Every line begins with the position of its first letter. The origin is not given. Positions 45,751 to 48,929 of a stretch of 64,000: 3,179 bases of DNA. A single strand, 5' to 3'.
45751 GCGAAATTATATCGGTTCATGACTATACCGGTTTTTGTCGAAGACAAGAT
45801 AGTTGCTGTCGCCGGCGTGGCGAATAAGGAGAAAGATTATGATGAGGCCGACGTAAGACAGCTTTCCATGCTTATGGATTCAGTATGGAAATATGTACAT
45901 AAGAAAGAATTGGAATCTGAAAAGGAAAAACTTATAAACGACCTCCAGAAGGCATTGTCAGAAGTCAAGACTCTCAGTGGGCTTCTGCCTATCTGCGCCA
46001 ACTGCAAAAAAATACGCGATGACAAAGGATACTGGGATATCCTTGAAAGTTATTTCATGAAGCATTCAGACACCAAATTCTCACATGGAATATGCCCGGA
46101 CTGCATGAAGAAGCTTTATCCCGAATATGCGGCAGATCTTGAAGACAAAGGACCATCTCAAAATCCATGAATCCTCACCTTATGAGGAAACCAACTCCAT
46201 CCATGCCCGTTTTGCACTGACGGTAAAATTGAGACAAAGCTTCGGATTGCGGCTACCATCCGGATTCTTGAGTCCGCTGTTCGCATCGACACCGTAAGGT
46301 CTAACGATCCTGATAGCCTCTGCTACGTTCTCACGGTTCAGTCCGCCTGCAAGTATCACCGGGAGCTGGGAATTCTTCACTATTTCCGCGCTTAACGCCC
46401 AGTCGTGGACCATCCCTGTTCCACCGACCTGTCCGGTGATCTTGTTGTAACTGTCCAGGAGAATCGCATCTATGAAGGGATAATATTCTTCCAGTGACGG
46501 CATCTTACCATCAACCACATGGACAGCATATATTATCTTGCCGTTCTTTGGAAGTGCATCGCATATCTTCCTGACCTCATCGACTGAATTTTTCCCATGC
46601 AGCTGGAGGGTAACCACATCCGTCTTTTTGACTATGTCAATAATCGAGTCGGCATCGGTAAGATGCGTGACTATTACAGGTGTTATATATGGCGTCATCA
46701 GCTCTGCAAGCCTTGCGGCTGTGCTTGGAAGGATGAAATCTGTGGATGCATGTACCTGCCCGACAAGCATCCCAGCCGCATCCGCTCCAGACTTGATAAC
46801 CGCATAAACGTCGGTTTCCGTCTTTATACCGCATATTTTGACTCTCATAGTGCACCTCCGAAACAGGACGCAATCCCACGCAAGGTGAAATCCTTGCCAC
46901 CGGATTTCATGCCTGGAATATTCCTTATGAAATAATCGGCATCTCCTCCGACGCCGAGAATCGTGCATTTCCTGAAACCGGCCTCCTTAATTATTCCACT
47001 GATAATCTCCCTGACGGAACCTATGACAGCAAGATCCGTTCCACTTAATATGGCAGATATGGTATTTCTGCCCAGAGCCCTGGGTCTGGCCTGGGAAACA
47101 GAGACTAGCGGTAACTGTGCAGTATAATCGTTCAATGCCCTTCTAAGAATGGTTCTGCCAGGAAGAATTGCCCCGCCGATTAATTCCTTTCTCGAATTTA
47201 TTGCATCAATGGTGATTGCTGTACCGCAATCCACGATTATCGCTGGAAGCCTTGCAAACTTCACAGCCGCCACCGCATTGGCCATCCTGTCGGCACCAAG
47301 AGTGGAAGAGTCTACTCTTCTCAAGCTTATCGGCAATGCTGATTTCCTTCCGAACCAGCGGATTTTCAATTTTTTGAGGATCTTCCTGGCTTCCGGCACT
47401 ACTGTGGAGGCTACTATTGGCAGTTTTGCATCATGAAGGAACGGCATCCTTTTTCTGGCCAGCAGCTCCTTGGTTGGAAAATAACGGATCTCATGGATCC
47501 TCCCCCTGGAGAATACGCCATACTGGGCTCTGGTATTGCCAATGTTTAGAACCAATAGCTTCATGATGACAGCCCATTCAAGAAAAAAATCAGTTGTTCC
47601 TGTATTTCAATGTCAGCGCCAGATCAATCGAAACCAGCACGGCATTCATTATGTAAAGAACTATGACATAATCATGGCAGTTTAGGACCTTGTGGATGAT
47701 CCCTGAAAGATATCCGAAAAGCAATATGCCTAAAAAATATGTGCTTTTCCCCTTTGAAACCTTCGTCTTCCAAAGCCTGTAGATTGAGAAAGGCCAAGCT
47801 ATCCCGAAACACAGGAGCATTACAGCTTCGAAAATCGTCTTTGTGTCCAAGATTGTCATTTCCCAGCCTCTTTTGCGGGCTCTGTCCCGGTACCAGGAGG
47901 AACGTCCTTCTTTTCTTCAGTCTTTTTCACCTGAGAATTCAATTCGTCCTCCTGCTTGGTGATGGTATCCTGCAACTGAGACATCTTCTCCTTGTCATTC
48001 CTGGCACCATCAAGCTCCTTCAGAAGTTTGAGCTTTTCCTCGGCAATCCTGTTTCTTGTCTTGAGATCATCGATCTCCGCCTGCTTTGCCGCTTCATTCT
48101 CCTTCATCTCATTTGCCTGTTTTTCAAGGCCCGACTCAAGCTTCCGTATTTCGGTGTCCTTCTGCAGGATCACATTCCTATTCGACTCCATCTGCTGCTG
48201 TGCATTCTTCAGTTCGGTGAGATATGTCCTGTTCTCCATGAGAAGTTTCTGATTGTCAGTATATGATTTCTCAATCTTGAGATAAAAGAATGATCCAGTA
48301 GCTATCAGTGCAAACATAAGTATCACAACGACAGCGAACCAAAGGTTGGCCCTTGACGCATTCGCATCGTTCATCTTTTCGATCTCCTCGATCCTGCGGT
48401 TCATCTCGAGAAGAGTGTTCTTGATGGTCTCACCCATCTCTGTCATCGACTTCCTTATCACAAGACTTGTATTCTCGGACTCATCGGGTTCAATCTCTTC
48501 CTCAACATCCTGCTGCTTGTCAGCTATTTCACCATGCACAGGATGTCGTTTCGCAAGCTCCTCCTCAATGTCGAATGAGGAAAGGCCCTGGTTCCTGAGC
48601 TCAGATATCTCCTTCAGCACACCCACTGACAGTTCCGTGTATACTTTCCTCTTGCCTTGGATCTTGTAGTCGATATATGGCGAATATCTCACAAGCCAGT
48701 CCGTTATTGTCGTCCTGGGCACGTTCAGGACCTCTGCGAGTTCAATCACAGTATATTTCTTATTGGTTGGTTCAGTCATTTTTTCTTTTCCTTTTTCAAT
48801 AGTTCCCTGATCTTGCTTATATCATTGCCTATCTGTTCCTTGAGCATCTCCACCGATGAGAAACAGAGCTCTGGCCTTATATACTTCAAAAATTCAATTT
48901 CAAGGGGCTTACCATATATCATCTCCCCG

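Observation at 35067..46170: pgaABCD biofilm operon enclosed in its own signalling cassette: ferritin-like DGC, HD-GYP PDE and an output-orphan GAF sensor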

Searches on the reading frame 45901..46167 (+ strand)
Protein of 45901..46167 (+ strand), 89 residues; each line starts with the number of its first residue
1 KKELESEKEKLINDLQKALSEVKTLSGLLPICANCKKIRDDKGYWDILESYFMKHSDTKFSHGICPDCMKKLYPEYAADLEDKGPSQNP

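Call 9: search_protein_families(library=pfam, proteins=[window:45901-46167:+], max_evalue=10)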
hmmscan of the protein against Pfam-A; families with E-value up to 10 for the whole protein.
seq(89 aa): 3 families
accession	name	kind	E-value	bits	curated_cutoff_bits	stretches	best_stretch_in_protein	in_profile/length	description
PF09484.15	Cas_TM1802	-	0.023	13.9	25.1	1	2-71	126-204/602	CRISPR-associated protein TM1802 (cas_TM1802)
PF11238.13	DUF3039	-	0.027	14.6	22.7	1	29-39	43-53/56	Protein of unknown function (DUF3039)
PF14260.11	zf-C4pol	-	0.074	13.8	28.9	1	29-70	10-51/70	C4-type zinc-finger of DNA polymerase delta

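Call 10: find_homologous_proteins(query=window:45937-46167:+, max_evalue=0.001)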
Query seq(77 aa) (77 aa): 602 proteins with E <= 0.001 among 602 candidates; the best 120 are listed.
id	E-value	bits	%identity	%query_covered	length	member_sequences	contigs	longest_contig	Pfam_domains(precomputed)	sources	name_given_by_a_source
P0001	1.7e-28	116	70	92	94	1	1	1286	-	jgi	jgi:hypothetical protein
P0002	2.2e-28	115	75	88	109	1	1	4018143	-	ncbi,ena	-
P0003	2.4e-28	115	71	84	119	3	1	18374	-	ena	-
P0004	1.1e-27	113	77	84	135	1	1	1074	PF13185.13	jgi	jgi:hypothetical protein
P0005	1.7e-27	113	64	95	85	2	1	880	-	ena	-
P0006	2.1e-27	112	77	81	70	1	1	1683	-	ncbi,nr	ncbi:MAG: response regulator, partial [Candidatus Aegiribacteria sp.]|nr:response regulator [Candida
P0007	2.3e-27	112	64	100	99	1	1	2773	-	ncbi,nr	ncbi:MAG: response regulator, partial [Candidatus Marinimicrobia bacterium]|nr:response regulator [C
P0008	2.4e-27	112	75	83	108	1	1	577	-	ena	-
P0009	2.9e-27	112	78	82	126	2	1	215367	-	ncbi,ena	-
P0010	2.9e-27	112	72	84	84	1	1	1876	-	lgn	-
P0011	3.1e-27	112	71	82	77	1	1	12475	-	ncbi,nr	ncbi:MAG: hypothetical protein FJ130_11515 [Deltaproteobacteria bacterium]|nr:hypothetical protein [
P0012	3.6e-27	112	68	95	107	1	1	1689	-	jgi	jgi:hypothetical protein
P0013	3.8e-27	111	69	87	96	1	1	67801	-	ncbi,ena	-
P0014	4.8e-27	111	76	82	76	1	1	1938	-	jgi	jgi:hypothetical protein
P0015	6.2e-27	111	72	84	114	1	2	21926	-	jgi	-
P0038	2.0e-26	109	67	92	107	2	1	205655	-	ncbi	-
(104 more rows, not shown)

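Call 41: find_encoding_contigs(protein=P0002, flank=5000, max_places=2)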
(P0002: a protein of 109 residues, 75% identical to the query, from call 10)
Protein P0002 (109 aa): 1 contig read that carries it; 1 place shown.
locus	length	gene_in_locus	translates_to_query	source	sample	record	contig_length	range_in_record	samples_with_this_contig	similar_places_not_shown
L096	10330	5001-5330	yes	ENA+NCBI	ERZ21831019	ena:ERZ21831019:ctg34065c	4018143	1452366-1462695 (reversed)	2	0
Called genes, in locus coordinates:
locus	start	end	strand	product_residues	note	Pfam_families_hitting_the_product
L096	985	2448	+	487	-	-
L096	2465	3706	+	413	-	-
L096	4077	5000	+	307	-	PF00989:PAS, PF13188:PAS_8 (weak), PF13426:PAS_9 (weak)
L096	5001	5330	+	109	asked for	-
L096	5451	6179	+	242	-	-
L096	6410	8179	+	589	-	PF08497:Radical_SAM_N, PF04055:Radical_SAM, PF11842:DUF3362 (faint)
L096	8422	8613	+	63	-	-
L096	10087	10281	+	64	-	-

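Call 42: find_encoding_contigs(protein=P0009, flank=5000, max_places=2)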
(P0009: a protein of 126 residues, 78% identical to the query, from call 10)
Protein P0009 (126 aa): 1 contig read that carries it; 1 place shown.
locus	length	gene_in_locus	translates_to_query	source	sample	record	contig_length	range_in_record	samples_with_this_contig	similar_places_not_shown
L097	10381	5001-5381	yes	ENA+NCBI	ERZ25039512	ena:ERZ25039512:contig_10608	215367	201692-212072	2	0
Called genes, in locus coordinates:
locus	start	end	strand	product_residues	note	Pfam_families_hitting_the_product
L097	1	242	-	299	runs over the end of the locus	PF02219:MTHFR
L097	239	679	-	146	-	PF02662:FlpD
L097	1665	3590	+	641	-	PF21959:DUF6923 (faint)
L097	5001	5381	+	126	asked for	-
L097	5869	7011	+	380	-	PF13011:LZ_Tnp_IS481, PF13384:HTH_23 (weak), PF13518:HTH_28, PF13551:HTH_29, PF13565:HTH_32, PF13276:HTH_21 (weak), PF00665:rve, PF13683:rve_3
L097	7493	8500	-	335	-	PF00657:Lipase_GDSL, PF13472:Lipase_GDSL_2 (weak)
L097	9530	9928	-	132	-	PF20332:DUF6627 (weak)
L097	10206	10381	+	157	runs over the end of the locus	-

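Call 43: find_encoding_contigs(protein=P0038, flank=5000, max_places=2)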
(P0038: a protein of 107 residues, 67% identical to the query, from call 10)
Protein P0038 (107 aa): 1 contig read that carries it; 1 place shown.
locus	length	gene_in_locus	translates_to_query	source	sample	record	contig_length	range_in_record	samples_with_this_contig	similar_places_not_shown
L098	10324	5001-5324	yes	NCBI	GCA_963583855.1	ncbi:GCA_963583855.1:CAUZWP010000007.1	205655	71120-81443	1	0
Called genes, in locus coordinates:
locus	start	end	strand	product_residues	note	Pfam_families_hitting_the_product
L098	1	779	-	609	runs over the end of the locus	PF07719:TPR_2 (weak), PF13414:TPR_11, PF13431:TPR_17 (weak), PF00515:TPR_1 (weak), PF13424:TPR_12, PF13414:TPR_11, PF13432:TPR_16, PF13414:TPR_11 (weak), +10 more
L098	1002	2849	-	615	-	PF00009:GTP_EFTU, PF22042:EF-G_D2, PF03144:GTP_EFTU_D2, PF00679:EFG_C, PF21018:BipA_C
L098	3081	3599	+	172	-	PF13801:Metal_resist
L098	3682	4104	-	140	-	PF06491:Disulph_isomer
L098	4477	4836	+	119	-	PF12802:MarR_2 (weak), PF01022:HTH_5, PF12840:HTH_20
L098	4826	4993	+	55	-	-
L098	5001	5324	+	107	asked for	-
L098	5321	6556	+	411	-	PF07992:Pyr_redox_2, PF21706:FCSD_central (weak)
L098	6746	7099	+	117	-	PF02635:DsrE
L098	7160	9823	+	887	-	PF00989:PAS, PF08448:PAS_4, PF13426:PAS_9, PF08447:PAS_3, PF00989:PAS, PF08670:MEKHLA, PF08448:PAS_4, PF13426:PAS_9, +12 more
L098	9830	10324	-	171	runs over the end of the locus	PF00731:AIRC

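Call 44: search_solved_structures(query=window:45937-46167:+, max_evalue=10, show_alignments=2)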
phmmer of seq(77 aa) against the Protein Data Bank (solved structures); distinct sequences matched with E-value up to 10: 4.
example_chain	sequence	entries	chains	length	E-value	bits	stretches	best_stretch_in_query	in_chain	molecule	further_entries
6epg_B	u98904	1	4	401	0.4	14.2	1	34-71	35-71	Zeta_1 toxin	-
6eph_B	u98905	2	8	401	0.4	14.2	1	34-71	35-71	Zeta_1 toxin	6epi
4i7h_A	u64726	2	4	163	0.77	13.3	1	47-64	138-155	peroxide stress sensing regulator | Peroxide stress regulator PerR, FUR family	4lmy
2p1m_B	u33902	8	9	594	1.5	12.4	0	13-40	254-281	TRANSPORT INHIBITOR RESPONSE 1 protein | TRANSPORT INHIBITOR RESPONSE 1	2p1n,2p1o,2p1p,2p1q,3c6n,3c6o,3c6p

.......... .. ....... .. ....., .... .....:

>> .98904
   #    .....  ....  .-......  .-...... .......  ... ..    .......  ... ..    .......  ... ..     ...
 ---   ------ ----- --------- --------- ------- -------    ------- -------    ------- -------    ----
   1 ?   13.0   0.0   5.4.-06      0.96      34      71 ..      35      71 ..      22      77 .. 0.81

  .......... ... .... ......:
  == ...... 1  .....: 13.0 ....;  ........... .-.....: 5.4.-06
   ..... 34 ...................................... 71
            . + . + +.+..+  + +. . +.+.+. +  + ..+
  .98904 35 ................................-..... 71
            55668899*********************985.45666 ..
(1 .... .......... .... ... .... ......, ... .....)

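Call 61: predict_structure(alignment_id=A6)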
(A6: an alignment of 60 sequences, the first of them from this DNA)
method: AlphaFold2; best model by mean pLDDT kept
length: 89 residues; sequences in the alignment: 60
mean_pLDDT: 84.0   pTM: 0.50
mean pLDDT of the five models: 84.0, 77.0, 76.5, 64.2, 63.9
residues with pLDDT >= 90: 22; 70-90: 61; 50-70: 3; < 50: 3
segments of 3 or more residues with pLDDT < 50: 87-89
pLDDT, mean of each block of 10 residues (from residue 1): 92 91 79 84 84 86 89 89 60
secondary structure, 60 per line:
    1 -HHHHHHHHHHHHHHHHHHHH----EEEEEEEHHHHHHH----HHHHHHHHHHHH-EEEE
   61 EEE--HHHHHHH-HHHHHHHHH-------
elements in order: H2-21 E26-32 H33-39 H44-55 E57-63 H66-72 H74-82

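Call 68: fold_search(model_id=the predicted structure, library=pdb)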
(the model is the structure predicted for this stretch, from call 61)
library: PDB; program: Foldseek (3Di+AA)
matches with E <= 10: 73; with E <= 0.001: 0
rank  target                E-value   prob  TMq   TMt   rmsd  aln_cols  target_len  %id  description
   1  5m3k_A                2.5e+00  0.08  0.27  0.10  10.7        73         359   14  A multi-component acyltransferase PhlABC from Pseudomonas protegens (released 2017-12-20)
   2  2ziv_B                3.1e+00  0.14  0.34  0.13   7.5        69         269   12  Crystal structure of the Mus81-Eme1 complex (released 2008-04-29)
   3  7c9c_A                3.3e+00  0.04  0.19  0.07  11.0        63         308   10  Human DMC1 pre-synaptic complexes (released 2020-11-25)
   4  3nv7                  3.5e+00  0.03  0.21  0.16  18.4        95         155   12  Crystal structure of H.pylori phosphopantetheine adenylyltransferase mutant I4V/N76Y (released 2011-07-13)
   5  2z8d_B                3.8e+00  0.06  0.27  0.09   6.9        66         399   17  The galacto-N-biose-/lacto-N-biose I-binding protein (GL-BP) of the ABC transporter from Bifidobacterium longum in com (released 2008-03-18)
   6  6qem_G                3.8e+00  0.04  0.24  0.11  13.4        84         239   23  E. coli DnaBC complex bound to ssDNA (released 2019-03-06)
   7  3szp_B                4.3e+00  0.11  0.31  0.12   7.6        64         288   16  Full-length structure of the Vibrio cholerae virulence activator, AphB, a member of the LTTR protein family (released 2011-11-23)
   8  6qel_H                4.3e+00  0.06  0.28  0.13  14.5        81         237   16  E. coli DnaBC apo complex (released 2019-03-06)
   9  3qdn_A                4.3e+00  0.06  0.27  0.12  12.3        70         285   14  Putative thioredoxin protein from Salmonella typhimurium (released 2011-02-09)
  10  7jps_C                4.3e+00  0.05  0.26  0.07  10.7        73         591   15  ORC-DNA: Human Origin Recognition Complex (ORC) with DNA bound in the core (released 2020-09-09)
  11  6m5f_B                4.6e+00  0.06  0.30  0.12   8.2        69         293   13  Crystal structure of HinK, a LysR family transcriptional regulator from Pseudomonas aeruginosa (released 2021-03-17)
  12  4ab5_B                4.9e+00  0.05  0.27  0.14   6.6        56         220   16  Regulatory domain structure of NMB2055 (MetR) a LysR family regulator from N. meningitidis (released 2012-07-11)
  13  7jpo_C                4.9e+00  0.04  0.27  0.06   9.7        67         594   16  ORC-O1AAA: Human Origin Recognition Complex (ORC) with dynamic/unresolved ORC2 WH (released 2020-09-02)
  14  7cgy_A                4.9e+00  0.03  0.19  0.07  11.1        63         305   10  Human DMC1 Q244M mutant of the post-synaptic complexes (released 2020-11-18)
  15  5zyo_B                5.3e+00  0.06  0.32  0.23  11.3        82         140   16  Crystal Structure of domain-swapped Circular-Permuted YbeA (CP74) from Escherichia coli (released 2019-05-29)
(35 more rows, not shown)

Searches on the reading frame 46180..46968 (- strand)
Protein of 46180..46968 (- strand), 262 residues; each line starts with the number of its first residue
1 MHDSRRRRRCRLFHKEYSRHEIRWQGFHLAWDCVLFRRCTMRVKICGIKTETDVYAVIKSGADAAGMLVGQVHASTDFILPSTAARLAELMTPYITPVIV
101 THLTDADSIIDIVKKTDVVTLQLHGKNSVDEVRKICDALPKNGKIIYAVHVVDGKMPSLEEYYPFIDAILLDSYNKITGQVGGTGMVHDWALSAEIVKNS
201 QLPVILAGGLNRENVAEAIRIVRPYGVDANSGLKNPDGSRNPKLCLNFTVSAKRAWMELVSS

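Call 4: search_protein_families(library=pfam, proteins=[window:46180-46968:-], max_evalue=0.01)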
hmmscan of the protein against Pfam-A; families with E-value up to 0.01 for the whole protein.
window:46180-46968:- (262 aa): 1 family
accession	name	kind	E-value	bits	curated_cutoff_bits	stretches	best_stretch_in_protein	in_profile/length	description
PF00697.28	PRAI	-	9.1e-24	84.7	22.7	1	43-245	1-187/193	N-(5'phosphoribosyl)anthranilate (PRA) isomerase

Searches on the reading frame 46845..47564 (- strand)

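Call 55: search_protein_families(library=pfam, proteins=[window:46845-47564:-], max_evalue=0.0001)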
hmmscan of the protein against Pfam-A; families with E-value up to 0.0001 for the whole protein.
window:46845-47564:- (239 aa): 1 family
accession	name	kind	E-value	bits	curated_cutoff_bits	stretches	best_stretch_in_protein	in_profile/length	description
PF03309.20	Pan_kinase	-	3.7e-37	128.6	24.7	1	3-188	1-203/205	Type III pantothenate kinase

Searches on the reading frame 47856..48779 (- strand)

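Call 55: search_protein_families(library=pfam, proteins=[window:47856-48779:-], max_evalue=0.0001)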
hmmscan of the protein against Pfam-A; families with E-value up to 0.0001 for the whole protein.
window:47856-48779:- (307 aa): 1 family
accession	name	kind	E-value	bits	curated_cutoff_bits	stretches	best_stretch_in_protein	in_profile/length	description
PF13411.12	MerR_1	-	8.6e-06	26.2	21.6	1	9-75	1-66/69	MerR HTH family regulatory protein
